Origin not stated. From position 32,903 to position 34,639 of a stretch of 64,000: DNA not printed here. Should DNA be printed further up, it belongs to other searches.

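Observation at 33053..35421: Overlapping two-gene cassette of unknown proteins with HEPN-like Rx4H motifs: candidate undescribed abortive-infection/toxin module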

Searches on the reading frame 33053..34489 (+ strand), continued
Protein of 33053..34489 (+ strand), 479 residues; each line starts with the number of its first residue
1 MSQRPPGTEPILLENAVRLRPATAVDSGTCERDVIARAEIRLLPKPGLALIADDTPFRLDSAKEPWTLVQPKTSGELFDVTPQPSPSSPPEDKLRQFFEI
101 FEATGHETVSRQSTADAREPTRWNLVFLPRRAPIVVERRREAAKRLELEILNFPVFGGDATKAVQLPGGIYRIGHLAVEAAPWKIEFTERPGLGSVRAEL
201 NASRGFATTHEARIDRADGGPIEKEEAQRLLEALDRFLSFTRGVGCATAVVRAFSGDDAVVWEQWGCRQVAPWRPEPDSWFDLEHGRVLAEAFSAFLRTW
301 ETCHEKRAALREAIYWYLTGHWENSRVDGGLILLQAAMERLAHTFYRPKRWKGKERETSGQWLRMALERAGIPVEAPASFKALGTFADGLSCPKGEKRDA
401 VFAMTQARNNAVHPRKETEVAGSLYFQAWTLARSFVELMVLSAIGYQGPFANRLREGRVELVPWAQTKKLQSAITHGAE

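Call 66: search_dna_similar(query=window:33053-34489:+, collection=phages, mode=protein, max_evalue=0.001, max_rows=15)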
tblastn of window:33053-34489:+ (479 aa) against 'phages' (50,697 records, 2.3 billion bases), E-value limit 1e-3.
Records with a match: 2; places in all: 2; records where one place covers at least 80% of the query: 0.
Best place of each record, by identity: <60% 2.
By first word of the organism name: Bacillus 2.
By host as written in the record: - 1; Bacillus subtilis 1.
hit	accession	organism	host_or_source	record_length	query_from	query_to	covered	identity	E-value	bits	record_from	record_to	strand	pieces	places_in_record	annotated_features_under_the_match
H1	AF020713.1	Bacillus phage SPBc2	-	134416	174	464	61%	23.7%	3e-14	82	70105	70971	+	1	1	yopA: hypothetical protein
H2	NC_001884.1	Bacillus phage SPBc2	Bacillus subtilis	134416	174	464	61%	23.7%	3e-14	82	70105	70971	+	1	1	yopA: hypothetical protein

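Call 67: search_dna_similar(query=window:33053-34489:+, collection=plasmids, mode=protein, max_evalue=0.001, max_rows=15)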
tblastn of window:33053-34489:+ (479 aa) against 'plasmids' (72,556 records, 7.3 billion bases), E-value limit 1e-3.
Records with a match: 7; places in all: 7; records where one place covers at least 80% of the query: 0.
Best place of each record, by identity: <60% 7.
By first word of the organism name: Escherichia 2; Methylophaga 1; Oscillatoria 1; Planktothrix 1; Nostoc 1; Crinalium 1.
By predicted mobility (MOB-suite, as given by PLSDB): non-mobilizable 5; conjugative 1; mobilizable 1.
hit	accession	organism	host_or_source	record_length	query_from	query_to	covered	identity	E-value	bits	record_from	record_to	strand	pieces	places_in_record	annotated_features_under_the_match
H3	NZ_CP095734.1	Methylophaga pinxianii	pure culture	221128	123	464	71%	27.8%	3e-24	114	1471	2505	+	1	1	hypothetical protein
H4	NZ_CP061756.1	Escherichia coli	Bos taurus,Isolate,beef trimmings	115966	169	468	63%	27.8%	4e-21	104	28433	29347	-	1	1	hypothetical protein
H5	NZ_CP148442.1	Escherichia coli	Chicken,single cell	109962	176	468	61%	27.9%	1e-19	100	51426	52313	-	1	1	hypothetical protein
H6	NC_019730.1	Oscillatoria nigro-viridis PCC 7112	-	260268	174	446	57%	25.9%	2e-22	108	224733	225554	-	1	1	hypothetical protein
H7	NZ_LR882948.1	Planktothrix agardhii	-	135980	150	447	62%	23.4%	7e-14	82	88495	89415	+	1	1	hypothetical protein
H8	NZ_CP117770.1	Nostoc sp. UHCC 0926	whole organism,lichen surface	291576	174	415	51%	25.8%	3e-17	92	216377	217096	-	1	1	hypothetical protein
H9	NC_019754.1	Crinalium epipsammum PCC 9333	-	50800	174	450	58%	21.7%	9e-14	82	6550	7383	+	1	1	hypothetical protein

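Call 69: get_annotated_region(hit=H4, flank=8000)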
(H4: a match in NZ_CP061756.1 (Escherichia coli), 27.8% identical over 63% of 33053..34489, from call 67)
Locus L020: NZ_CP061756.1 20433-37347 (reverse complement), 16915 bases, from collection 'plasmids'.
description: Escherichia coli O18ac:H14 strain 873.10 plasmid unnamed2, complete sequence
organism: Escherichia coli (NCBI taxid 2773705)
taxonomy: Bacteria; Pseudomonadota; Gammaproteobacteria; Enterobacterales; Enterobacteriaceae; Escherichia; Escherichia coli
host: -; source: Bos taurus,Isolate,beef trimmings; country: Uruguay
typing (MOB-suite, as given by PLSDB): non-mobilizable; replicon IncY
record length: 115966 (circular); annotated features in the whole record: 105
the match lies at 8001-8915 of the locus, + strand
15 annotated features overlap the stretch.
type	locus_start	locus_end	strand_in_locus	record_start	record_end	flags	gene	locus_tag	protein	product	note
CDS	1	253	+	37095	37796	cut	mrkB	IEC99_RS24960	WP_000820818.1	type 3 fimbria chaperone MrkB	-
CDS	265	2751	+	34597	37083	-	mrkC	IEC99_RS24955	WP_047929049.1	type 3 fimbria usher protein MrkC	-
CDS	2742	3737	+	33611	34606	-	mrkD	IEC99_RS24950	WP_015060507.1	type 3 fimbria adhesin subunit MrkD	-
CDS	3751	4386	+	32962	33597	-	mrkF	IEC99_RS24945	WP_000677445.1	type 3 fimbria minor subunit MrkF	-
CDS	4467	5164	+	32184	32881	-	-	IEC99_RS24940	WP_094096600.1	IS1-like element IS1A family transposase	GO:0006313 - DNA transposition [Evidence IEA]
CDS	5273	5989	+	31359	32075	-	-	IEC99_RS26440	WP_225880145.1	hypothetical protein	-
CDS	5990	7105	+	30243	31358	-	-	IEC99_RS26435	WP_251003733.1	hypothetical protein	-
CDS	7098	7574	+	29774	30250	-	-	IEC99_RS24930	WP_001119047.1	hypothetical protein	-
CDS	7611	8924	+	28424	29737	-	-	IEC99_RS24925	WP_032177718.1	hypothetical protein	-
CDS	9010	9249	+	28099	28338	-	-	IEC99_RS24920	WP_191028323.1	transcription factor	-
CDS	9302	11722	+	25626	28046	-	-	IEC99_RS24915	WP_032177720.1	type I restriction-modification system subunit M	GO:0006306 - DNA methylation [Evidence IEA]; GO:0009307 - DNA restriction-modification system [Evidence IEA]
CDS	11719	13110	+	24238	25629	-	-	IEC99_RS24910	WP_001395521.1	restriction endonuclease subunit S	-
CDS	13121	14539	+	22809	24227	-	-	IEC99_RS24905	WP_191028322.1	DUF262 domain-containing protein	-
CDS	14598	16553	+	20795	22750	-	-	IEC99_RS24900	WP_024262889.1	DUF262 domain-containing protein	-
CDS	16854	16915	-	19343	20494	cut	-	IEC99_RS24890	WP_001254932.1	IS30-like element IS30 family transposase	GO:0006313 - DNA transposition [Evidence IEA]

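Call 77: find_related_loci(query=A2, collection=viral_contigs, flank=6000)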
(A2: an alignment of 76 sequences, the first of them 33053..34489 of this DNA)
Query A2 (479 aa) in viral_contigs; peptide patterns used: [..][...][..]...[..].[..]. (x = any residue, [..] = any of these).
37 stretches matched a pattern; 1 encode a relative of the query (tblastn E <= 1e-3); 1 distinct loci.
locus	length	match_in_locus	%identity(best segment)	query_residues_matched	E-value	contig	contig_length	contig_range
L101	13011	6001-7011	30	131-476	8e-42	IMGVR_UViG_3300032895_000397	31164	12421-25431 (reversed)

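Call 80: search_protein_families(library=pfam, alignment_id=A5, max_evalue=0.00001)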
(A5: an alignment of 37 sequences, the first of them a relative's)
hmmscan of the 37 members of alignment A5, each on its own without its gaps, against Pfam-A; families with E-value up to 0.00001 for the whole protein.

A. member 1, L008:1707-3992:- (762 aa): 3 families
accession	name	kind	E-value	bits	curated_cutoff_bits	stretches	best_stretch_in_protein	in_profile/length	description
PF05729.18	NACHT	-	5e-08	33.4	26.7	1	138-228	1-95/167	NACHT domain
PF25199.1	nSTAND_NTPase5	-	8.3e-08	32.6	34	1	120-170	24-71/145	Novel STAND NTPase 5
PF13191.12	AAA_16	-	1.1e-06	29.7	32.6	1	125-243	12-124/167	AAA ATPase domain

B. families by the number of members that match (of 37 scanned): 29 families (the first 25 are shown)
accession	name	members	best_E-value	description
PF13328.12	HD_4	2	1e-55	HD domain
PF04607.23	RelA_SpoT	2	8.2e-37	Region found in RelA / SpoT proteins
PF02824.27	TGS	2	6.1e-23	TGS domain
PF03734.19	YkuD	2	1.2e-21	L,D-transpeptidase catalytic domain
PF07669.17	Eco57I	2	9.9e-16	Eco57I restriction-modification methylase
PF13291.12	ACT_4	2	1.9e-15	ACT domain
PF01966.28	HD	2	3.8e-11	HD domain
PF20466.3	MmeI_TRD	2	1.2e-10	MmeI, target recognition domain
PF20473.4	MmeI_Mtase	2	1.3e-10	MmeI, DNA-methyltransferase domain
PF05729.18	NACHT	2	5e-08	NACHT domain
PF25199.1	nSTAND_NTPase5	2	8.3e-08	Novel STAND NTPase 5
PF19296.4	RelA_AH_RIS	2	6.8e-07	RelA/SpoT, AH and RIS domains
PF13191.12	AAA_16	2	1.1e-06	AAA ATPase domain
PF01842.31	ACT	2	2e-06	ACT domain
PF07505.17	DUF5131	1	1.3e-95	Protein of unknown function (DUF5131)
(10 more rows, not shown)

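Call 87: fold_search(model_id=the predicted structure, library=viral)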
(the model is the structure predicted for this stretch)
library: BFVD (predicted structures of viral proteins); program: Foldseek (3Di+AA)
matches with E <= 10: 231; with E <= 0.001: 0
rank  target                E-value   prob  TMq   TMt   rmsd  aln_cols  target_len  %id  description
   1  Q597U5                6.9e-02  0.11  0.12  0.13  28.7       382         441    8  Minor tail protein [Lactobacillus phage phiJL-1]
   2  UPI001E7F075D         1.7e-01  0.10  0.11  0.17  17.2       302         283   10  (no name look-up for this kind of identifier)
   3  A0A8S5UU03            2.2e-01  0.15  0.13  0.19  16.4       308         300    8  Baseplate protein [Myoviridae sp. ctvxP16]
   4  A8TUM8                2.5e-01  0.04  0.09  0.07  28.4       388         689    7  Envelope glycoprotein [Human immunodeficiency virus type 1]
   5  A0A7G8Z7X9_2          2.5e-01  0.04  0.09  0.05  26.6       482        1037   11  (no name in the UniProt tables at hand)
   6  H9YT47                2.6e-01  0.08  0.12  0.13  19.5       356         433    9  (no name in the UniProt tables at hand)
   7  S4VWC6                2.6e-01  0.05  0.07  0.09  26.7       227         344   12  mRNA 5'-phosphatase [Pandoravirus dulcis]
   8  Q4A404                3.1e-01  0.04  0.07  0.05  27.8       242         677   12  Envelope glycoprotein gp160 (Fragment) [Human immunodeficiency virus type 1]
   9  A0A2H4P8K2            3.1e-01  0.04  0.13  0.10  25.5       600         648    9  ribonucleoside-diphosphate reductase [Corynebacterium phage Darwin]
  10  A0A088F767            3.4e-01  0.02  0.07  0.05  26.6       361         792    9  (no name in the UniProt tables at hand)
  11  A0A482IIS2            3.6e-01  0.21  0.17  0.24  14.4       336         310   10  (no name in the UniProt tables at hand)
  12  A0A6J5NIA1            3.7e-01  0.21  0.11  0.11  16.0       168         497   12  Uncharacterized protein [uncultured Caudovirales phage]
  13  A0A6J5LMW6            3.7e-01  0.04  0.12  0.14  22.7       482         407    8  DNA circulation, N-terminal [uncultured Caudovirales phage]
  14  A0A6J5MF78            3.9e-01  0.08  0.10  0.17  20.9       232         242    9  Fibronectin type III [uncultured Caudovirales phage]
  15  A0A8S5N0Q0            4.4e-01  0.25  0.13  0.07  16.4       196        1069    6  Uncharacterized protein [Siphoviridae sp. ct43U4]
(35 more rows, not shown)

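Call 88: get_annotated_region(hit=H2, flank=4000)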
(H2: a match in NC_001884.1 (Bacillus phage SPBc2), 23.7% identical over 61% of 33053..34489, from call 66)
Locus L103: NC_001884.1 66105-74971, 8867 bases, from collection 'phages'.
description: Bacillus phage SPBc2, complete genome.
organism: Bacillus phage SPBc2 (NCBI taxid 2932878)
taxonomy: Viruses; Duplodnaviria; Heunggongvirae; Uroviricota; Caudoviricetes; Spbetavirus; Spbetavirus SPbeta
host: Bacillus subtilis; source: -; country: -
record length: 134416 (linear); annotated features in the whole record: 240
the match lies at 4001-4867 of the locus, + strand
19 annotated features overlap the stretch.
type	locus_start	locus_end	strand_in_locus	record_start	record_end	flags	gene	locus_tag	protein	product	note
CDS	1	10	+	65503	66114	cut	yonS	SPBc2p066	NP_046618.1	lipoprotein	-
stem_loop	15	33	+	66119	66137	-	-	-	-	-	-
CDS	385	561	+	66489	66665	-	yonT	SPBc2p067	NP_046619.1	hypothetical protein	-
stem_loop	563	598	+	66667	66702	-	-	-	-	-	-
CDS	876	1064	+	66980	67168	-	yonU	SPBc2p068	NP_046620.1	hypothetical protein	-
stem_loop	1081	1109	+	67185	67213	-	-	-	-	-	-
CDS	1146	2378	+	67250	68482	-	yonV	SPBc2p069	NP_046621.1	hypothetical protein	-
stem_loop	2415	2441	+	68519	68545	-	-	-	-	-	-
CDS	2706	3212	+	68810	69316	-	yonX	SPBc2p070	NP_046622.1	hypothetical protein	-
CDS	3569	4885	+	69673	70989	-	yopA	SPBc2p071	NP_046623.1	hypothetical protein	-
stem_loop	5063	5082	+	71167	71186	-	-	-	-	-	-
CDS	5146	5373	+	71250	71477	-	yopB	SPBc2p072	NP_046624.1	helix-turn-helix transcriptional regulator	-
CDS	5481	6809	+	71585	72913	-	yopC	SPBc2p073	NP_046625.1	RES domain-containing protein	-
CDS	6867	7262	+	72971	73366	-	yopD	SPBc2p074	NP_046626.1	UPF0715 family protein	similar to Bacillus subtilis YwlA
stem_loop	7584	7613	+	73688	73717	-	-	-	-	-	-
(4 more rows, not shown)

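Call 90: find_encoding_contigs(protein=P0072, flank=6000, max_places=2)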
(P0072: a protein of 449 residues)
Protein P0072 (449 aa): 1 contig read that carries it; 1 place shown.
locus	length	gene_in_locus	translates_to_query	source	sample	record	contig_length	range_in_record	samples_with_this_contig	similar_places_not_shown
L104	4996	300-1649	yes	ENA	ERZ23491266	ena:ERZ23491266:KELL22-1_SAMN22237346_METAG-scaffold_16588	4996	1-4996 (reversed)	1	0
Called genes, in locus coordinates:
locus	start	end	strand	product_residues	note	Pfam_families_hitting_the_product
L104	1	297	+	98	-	?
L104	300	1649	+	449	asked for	PF26308:YopA_M, PF27216:YopA_C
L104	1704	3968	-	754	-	PF13191:AAA_16 (weak), PF25199:nSTAND_NTPase5, PF05729:NACHT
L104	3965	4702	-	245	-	-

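Call 91: find_encoding_contigs(protein=P0073, flank=6000, max_places=2)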
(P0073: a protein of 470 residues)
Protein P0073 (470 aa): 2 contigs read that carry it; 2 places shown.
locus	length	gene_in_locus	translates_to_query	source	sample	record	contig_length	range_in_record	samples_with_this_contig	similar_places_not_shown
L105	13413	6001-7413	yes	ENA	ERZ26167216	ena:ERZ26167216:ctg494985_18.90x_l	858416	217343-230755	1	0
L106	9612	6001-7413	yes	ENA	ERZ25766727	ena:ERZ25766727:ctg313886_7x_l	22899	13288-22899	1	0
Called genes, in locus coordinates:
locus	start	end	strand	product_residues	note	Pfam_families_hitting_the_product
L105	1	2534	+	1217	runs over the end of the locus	PF13289:SIR2_2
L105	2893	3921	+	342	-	-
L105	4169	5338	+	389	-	-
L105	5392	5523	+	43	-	-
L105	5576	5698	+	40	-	-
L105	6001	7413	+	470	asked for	PF26308:YopA_M, PF27216:YopA_C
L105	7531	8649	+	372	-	PF03235:GmrSD_N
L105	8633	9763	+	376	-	PF02463:SMC_N (faint), PF11398:DUF2813 (faint), PF13175:AAA_15, PF13304:AAA_21, PF13175:AAA_15, PF12476:DUF3696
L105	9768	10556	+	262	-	-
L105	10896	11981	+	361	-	PF04313:HSDR_N, PF11867:T1RH-like_C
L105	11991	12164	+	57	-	-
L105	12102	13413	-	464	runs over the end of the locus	PF07992:Pyr_redox_2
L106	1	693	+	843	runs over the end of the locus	-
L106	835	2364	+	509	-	PF01609:DDE_Tnp_1 (weak)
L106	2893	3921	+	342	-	-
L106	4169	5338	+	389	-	-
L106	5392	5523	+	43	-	-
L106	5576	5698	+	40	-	-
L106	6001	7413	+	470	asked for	PF26308:YopA_M, PF27216:YopA_C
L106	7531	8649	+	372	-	PF03235:GmrSD_N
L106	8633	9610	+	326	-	?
